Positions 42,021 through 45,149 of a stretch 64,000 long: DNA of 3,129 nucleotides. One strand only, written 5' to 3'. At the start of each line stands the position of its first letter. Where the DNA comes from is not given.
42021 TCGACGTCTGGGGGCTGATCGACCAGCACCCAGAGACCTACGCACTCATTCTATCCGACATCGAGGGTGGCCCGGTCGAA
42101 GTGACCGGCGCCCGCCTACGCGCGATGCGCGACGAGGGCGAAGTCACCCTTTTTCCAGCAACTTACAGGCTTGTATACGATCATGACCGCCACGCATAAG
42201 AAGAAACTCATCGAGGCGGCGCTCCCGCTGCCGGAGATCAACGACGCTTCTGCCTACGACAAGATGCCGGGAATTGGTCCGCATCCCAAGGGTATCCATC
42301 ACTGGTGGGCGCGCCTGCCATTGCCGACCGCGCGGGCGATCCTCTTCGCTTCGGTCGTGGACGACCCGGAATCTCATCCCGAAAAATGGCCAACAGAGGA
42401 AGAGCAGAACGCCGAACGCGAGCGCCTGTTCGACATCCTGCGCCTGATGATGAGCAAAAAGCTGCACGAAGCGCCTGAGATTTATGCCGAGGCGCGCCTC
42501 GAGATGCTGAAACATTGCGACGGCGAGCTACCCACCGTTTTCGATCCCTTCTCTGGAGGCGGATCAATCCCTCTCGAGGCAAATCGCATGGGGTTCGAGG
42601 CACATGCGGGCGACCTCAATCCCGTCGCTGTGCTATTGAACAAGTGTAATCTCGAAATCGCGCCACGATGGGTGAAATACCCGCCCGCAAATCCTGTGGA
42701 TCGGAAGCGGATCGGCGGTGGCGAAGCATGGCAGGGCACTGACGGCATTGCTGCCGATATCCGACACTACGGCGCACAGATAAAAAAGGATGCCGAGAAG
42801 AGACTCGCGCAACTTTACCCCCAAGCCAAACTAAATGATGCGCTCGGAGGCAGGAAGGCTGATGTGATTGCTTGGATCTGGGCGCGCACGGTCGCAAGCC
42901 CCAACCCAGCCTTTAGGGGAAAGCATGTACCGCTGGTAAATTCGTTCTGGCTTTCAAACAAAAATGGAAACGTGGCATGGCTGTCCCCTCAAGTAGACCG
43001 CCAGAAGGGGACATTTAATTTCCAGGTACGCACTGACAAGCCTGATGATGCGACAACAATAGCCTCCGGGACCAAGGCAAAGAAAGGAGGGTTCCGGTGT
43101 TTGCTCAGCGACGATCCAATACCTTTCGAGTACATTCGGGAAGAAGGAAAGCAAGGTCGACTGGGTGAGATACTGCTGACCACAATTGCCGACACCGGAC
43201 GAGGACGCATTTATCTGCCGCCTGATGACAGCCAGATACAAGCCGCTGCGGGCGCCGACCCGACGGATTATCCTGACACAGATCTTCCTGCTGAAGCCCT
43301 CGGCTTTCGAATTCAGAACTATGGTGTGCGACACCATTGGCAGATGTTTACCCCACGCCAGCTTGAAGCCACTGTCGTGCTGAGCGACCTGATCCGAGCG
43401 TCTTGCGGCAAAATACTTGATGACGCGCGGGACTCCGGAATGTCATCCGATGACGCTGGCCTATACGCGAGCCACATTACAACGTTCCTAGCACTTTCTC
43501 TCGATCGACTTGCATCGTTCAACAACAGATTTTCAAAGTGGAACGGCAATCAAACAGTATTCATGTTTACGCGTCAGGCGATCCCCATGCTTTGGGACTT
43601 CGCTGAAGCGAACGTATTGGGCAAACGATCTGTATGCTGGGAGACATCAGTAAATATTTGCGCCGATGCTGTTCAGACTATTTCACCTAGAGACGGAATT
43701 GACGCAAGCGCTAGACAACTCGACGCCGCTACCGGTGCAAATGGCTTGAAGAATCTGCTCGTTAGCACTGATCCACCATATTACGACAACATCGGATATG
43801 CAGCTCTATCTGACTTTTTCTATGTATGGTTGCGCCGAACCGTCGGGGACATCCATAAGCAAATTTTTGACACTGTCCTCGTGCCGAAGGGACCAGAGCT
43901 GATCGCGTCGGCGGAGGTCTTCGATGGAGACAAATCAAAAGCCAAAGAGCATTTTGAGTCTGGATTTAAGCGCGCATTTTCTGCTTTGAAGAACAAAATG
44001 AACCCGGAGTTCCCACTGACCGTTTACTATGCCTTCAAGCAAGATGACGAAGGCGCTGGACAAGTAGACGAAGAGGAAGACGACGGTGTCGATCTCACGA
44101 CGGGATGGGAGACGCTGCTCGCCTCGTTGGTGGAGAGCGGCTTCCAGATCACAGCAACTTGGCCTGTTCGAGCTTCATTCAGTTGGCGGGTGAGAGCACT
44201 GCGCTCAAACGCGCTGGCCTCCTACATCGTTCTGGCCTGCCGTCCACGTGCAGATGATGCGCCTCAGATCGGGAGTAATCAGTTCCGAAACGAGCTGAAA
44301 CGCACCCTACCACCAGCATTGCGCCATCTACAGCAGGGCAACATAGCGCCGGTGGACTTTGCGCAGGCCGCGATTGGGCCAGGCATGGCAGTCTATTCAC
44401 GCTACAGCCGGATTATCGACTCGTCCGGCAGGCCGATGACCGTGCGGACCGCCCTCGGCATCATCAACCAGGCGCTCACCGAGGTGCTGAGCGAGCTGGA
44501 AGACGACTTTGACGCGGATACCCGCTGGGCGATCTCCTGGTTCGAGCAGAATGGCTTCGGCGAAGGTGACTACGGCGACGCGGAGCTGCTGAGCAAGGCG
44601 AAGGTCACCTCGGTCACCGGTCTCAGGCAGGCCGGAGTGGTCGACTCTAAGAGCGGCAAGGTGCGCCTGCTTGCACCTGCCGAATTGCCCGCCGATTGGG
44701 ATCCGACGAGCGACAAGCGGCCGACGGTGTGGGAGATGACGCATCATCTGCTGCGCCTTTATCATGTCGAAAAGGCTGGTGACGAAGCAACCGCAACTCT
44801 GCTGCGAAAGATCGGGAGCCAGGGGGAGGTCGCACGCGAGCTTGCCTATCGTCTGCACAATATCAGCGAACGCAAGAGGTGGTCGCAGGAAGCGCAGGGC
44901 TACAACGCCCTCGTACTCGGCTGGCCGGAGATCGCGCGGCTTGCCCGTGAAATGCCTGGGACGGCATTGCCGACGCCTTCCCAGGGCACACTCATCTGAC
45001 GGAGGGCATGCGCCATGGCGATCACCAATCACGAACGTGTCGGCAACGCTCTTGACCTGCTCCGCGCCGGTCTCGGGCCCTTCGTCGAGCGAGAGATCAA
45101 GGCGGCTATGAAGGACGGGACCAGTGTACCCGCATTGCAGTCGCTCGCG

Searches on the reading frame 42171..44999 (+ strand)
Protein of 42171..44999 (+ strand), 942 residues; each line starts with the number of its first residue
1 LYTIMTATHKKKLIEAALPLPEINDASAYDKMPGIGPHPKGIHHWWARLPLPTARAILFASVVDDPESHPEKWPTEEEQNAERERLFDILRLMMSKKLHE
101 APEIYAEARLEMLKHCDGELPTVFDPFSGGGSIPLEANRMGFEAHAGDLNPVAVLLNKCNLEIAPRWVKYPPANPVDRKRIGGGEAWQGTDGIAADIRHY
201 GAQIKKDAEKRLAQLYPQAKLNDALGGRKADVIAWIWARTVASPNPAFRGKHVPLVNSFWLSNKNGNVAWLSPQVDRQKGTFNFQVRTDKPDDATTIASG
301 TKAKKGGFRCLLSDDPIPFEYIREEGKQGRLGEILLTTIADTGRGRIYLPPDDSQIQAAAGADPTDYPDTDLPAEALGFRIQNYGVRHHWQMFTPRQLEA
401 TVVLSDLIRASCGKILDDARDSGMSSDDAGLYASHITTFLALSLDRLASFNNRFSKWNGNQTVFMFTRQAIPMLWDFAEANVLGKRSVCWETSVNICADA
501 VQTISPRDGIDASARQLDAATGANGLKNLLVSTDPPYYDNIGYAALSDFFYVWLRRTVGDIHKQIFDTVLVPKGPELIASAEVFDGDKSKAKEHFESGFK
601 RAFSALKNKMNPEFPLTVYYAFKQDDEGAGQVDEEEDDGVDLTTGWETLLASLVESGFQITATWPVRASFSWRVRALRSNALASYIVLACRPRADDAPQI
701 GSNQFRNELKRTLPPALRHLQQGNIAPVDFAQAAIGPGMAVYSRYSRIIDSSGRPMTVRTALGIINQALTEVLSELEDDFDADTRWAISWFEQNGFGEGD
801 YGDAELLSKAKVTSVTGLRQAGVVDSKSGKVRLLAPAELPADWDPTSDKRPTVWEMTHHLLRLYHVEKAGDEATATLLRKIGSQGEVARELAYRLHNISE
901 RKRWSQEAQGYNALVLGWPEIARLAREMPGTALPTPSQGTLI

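Call 42: search_protein_families(library=pfam, proteins=[window:42171-44999:+], max_evalue=0.001)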
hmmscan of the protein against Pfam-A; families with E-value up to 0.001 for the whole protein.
window:42171-44999:+ (942 aa): 1 family
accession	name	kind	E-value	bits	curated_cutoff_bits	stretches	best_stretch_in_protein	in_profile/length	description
PF06634.17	DUF1156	-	1.6e-21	76.7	24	1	17-89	1-73/73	Protein of unknown function (DUF1156)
